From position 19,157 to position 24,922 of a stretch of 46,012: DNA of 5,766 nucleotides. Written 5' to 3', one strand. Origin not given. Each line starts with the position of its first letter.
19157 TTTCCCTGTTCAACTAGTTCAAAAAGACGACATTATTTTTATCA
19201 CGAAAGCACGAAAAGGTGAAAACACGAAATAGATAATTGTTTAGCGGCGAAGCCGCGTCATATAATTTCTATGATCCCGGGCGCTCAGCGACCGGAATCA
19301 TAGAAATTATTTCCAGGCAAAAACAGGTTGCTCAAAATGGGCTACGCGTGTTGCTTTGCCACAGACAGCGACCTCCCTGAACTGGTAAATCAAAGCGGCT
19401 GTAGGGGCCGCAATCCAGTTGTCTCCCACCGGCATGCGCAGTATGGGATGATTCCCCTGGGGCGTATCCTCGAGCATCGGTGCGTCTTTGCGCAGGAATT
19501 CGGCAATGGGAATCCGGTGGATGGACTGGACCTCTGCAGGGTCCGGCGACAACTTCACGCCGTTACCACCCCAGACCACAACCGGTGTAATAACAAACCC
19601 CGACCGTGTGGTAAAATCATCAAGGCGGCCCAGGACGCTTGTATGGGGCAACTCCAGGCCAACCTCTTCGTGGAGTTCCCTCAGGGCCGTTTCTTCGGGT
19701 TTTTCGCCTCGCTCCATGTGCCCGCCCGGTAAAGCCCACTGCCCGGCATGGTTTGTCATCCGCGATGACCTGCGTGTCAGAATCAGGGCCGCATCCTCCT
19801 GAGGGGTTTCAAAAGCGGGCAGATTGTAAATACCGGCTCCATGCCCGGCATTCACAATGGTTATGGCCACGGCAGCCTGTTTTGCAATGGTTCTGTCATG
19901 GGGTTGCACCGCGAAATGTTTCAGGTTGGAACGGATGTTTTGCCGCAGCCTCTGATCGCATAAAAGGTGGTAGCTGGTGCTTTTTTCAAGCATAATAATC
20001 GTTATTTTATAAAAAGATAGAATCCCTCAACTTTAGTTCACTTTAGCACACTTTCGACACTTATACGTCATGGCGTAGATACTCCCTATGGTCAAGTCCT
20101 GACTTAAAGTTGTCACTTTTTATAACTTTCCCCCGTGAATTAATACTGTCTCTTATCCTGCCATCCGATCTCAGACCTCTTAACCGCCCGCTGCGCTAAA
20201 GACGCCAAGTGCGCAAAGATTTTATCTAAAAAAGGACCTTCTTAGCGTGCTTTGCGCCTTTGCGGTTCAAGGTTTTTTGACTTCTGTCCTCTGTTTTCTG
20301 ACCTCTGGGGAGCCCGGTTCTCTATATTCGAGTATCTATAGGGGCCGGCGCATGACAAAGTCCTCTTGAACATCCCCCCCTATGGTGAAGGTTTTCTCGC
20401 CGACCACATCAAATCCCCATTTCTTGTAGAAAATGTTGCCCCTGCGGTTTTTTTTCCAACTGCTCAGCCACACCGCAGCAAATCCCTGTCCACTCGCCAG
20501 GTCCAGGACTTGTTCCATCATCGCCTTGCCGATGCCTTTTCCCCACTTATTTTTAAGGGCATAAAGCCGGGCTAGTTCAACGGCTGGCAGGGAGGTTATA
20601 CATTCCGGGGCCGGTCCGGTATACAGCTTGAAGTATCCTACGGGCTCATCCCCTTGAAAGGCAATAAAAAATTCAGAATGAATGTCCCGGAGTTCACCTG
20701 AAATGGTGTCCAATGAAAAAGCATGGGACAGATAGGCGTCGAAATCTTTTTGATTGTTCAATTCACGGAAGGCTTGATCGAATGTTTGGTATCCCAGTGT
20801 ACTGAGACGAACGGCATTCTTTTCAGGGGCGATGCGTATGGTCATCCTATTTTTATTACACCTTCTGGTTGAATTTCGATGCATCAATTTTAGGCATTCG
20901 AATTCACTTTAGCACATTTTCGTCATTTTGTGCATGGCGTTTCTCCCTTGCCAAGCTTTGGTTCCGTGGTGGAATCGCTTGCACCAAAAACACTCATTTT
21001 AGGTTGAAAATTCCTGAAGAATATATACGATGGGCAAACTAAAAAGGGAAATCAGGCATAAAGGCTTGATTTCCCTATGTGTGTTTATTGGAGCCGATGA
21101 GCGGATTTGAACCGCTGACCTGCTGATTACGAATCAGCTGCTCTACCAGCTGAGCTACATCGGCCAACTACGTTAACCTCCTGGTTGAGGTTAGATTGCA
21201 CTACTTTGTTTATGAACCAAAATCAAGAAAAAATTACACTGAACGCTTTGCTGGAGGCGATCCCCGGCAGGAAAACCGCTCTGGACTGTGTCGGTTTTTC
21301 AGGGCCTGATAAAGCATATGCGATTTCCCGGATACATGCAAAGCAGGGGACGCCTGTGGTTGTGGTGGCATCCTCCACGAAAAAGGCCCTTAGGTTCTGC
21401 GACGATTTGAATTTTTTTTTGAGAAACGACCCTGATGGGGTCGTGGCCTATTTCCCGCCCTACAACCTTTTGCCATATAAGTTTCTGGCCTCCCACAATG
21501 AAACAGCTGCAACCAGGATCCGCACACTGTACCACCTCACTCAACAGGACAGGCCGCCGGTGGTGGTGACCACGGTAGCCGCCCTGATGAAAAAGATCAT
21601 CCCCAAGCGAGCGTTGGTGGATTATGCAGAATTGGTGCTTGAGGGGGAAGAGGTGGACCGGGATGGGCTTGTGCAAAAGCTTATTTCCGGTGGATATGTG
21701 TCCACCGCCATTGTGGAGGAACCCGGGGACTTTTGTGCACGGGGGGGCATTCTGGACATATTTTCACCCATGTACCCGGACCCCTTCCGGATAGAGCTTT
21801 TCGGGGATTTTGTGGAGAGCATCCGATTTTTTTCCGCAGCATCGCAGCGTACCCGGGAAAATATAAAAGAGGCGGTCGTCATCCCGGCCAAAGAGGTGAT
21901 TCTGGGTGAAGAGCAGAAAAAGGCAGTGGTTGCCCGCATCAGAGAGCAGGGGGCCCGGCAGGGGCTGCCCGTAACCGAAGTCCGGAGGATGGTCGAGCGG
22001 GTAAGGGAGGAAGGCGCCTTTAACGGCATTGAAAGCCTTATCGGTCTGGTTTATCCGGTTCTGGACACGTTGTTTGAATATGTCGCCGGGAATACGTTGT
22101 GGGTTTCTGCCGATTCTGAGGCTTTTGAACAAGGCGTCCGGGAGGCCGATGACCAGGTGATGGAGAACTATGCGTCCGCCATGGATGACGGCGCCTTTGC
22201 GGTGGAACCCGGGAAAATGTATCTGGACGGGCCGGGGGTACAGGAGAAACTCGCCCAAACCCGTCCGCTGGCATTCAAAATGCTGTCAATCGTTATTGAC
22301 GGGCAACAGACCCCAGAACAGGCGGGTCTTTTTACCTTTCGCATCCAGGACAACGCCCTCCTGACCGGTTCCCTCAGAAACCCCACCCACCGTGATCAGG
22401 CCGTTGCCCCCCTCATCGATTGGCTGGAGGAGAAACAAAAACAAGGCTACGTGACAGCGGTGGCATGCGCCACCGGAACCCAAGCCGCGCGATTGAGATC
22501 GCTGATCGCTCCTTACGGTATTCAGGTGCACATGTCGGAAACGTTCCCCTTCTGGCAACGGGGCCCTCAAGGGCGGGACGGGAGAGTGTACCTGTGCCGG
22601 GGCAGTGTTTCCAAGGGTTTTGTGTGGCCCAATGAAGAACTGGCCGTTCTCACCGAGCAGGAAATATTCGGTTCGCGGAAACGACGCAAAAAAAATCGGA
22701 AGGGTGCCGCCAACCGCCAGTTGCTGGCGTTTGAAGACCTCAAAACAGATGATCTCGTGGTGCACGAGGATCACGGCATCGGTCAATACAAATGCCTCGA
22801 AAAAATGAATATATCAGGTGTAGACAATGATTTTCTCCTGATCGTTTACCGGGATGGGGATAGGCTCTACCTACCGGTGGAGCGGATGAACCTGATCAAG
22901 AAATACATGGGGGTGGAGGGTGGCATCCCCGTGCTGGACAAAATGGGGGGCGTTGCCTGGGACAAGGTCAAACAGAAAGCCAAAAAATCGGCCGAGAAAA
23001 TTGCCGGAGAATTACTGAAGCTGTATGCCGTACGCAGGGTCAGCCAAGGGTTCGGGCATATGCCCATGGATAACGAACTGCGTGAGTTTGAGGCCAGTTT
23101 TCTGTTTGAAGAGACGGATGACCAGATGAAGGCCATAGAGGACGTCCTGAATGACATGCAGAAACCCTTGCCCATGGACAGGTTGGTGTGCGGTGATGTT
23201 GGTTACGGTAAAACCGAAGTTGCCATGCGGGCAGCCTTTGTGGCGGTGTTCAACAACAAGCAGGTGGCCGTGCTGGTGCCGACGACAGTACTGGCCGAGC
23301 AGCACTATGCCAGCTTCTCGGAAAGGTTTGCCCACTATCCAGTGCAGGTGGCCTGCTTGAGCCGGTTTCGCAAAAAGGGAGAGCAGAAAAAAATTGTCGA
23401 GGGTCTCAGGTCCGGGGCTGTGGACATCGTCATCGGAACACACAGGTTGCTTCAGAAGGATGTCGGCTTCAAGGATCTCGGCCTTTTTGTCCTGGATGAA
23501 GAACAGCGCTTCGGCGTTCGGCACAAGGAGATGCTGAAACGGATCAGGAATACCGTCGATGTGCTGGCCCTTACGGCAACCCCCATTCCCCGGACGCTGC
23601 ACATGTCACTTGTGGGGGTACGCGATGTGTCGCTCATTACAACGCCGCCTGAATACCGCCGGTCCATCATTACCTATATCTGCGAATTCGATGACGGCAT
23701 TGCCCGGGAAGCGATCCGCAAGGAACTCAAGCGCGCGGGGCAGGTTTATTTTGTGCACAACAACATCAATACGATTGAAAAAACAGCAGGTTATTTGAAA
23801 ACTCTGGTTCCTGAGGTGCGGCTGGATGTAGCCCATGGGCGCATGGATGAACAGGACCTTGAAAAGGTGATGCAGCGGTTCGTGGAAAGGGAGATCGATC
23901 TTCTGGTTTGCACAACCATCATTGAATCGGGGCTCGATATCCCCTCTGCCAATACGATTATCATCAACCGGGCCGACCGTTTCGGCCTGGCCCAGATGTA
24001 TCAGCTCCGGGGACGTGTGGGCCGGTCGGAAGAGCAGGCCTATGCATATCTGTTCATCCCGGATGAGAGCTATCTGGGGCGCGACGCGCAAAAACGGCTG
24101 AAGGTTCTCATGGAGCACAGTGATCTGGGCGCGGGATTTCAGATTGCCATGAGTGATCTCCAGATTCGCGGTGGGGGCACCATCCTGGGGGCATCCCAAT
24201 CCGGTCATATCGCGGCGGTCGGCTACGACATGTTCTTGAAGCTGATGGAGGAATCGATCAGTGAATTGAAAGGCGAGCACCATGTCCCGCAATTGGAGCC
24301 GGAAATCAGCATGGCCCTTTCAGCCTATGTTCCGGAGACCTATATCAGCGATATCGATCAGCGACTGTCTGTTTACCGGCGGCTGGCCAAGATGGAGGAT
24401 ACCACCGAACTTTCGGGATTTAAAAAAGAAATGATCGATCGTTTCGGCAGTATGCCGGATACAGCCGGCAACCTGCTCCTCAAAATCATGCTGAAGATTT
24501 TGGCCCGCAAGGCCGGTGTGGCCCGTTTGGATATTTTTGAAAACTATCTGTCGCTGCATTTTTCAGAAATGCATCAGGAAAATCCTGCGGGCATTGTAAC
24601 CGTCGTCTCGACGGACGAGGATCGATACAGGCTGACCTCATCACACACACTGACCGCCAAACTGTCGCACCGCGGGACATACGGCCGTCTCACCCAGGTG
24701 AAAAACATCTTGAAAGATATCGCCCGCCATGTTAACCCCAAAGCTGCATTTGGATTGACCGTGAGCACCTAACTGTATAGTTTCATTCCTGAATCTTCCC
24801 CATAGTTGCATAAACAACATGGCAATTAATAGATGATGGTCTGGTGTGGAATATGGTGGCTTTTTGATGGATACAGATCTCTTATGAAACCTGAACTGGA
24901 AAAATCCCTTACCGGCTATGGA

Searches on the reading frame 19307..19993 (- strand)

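Call 7: search_protein_families(library=pfam, proteins=[window:19307-19993:-], max_evalue=0.01)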
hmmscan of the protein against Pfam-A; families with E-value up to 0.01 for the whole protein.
window:19307-19993:- (228 aa): 1 family
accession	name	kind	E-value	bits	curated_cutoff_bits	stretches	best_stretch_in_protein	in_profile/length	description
PF00293.34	NUDIX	-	1.4e-17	64.4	21.1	1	67-170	14-122/134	NUDIX domain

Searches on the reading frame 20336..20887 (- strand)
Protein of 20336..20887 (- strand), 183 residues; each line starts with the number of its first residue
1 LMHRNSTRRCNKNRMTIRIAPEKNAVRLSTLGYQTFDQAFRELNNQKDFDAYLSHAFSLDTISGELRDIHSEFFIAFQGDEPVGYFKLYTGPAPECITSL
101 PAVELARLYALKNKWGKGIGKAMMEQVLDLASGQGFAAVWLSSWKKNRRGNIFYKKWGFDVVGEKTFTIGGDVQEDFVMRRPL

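Call 7: search_protein_families(library=pfam, proteins=[window:20336-20887:-], max_evalue=0.01)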
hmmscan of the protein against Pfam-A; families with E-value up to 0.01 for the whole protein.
window:20336-20887:- (183 aa): 4 families
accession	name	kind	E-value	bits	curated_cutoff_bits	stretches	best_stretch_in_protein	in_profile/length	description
PF00583.31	Acetyltransf_1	-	1.2e-13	51.8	20.7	1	44-159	8-116/116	Acetyltransferase (GNAT) family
PF13508.13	Acetyltransf_7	-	3.2e-10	40.7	27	1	71-160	3-83/84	Acetyltransferase (GNAT) domain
PF13673.13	Acetyltransf_10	-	7.8e-08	32.8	23.6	1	54-166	14-114/128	Acetyltransferase (GNAT) domain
PF13302.13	Acetyltransf_3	-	0.0047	18.1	25.4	1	42-159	17-137/138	Acetyltransferase (GNAT) domain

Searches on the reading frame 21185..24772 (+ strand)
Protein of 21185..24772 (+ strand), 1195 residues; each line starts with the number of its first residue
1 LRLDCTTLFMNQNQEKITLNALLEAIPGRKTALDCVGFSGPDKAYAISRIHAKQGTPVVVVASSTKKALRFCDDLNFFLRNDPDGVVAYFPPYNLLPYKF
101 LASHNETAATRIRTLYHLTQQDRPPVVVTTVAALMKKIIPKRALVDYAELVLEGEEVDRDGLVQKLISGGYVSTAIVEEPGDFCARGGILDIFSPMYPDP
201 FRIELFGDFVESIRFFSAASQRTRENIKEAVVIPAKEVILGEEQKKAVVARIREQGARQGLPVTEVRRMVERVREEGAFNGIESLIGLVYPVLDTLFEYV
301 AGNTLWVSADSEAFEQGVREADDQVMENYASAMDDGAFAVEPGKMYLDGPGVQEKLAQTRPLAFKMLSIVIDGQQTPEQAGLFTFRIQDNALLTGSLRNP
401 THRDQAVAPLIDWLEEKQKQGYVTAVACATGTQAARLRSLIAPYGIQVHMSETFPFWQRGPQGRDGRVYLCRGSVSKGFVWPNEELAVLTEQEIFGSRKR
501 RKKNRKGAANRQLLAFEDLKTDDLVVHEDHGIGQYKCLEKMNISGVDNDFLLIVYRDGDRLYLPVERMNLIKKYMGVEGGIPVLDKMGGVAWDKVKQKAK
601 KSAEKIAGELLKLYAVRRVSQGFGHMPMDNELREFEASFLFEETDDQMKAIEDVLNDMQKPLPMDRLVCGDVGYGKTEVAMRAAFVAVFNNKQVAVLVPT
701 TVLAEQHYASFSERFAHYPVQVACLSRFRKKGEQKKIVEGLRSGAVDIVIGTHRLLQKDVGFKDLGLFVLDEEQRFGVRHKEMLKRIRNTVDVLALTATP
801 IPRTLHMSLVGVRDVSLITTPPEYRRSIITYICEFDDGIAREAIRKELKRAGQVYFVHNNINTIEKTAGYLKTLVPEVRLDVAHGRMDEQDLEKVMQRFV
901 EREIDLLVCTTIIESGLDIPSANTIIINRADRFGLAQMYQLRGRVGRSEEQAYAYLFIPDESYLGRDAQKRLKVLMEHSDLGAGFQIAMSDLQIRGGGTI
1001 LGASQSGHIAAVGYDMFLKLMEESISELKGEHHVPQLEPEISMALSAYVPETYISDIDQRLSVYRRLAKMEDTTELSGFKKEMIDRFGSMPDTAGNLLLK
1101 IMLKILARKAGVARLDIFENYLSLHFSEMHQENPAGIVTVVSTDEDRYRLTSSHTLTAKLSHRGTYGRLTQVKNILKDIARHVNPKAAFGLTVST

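Call 7: search_protein_families(library=pfam, proteins=[window:21185-24772:+], max_evalue=0.01)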
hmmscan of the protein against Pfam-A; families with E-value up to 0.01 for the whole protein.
window:21185-24772:+ (1195 aa): 7 families
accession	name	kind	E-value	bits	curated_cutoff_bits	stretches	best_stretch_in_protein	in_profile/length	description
PF00270.35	DEAD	-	9e-26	91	26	1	644-805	1-164/167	DEAD/DEAH box helicase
PF03461.20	TRCF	-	7.6e-25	87.5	25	1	1044-1136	2-94/95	TRCF domain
PF00271.37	Helicase_C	-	2.3e-22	79.8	23.5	1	842-948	4-109/110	Helicase conserved C-terminal domain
PF17757.6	UvrB_inter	-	3.3e-20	72.4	22.9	1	153-237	5-90/91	UvrB interaction domain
PF02559.22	CarD_TRCF_RID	-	5.8e-18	65.2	23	1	519-575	1-57/57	CarD-like/TRCF RID domain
PF04851.21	ResIII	-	7.3e-09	36.2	22.5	1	643-800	4-162/164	Type III restriction enzyme, res subunit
PF22590.2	Cas3-like_C_2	-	6.6e-06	26.8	27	1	852-949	3-105/106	CRISPR-associated nuclease/helicase Cas3, C-terminal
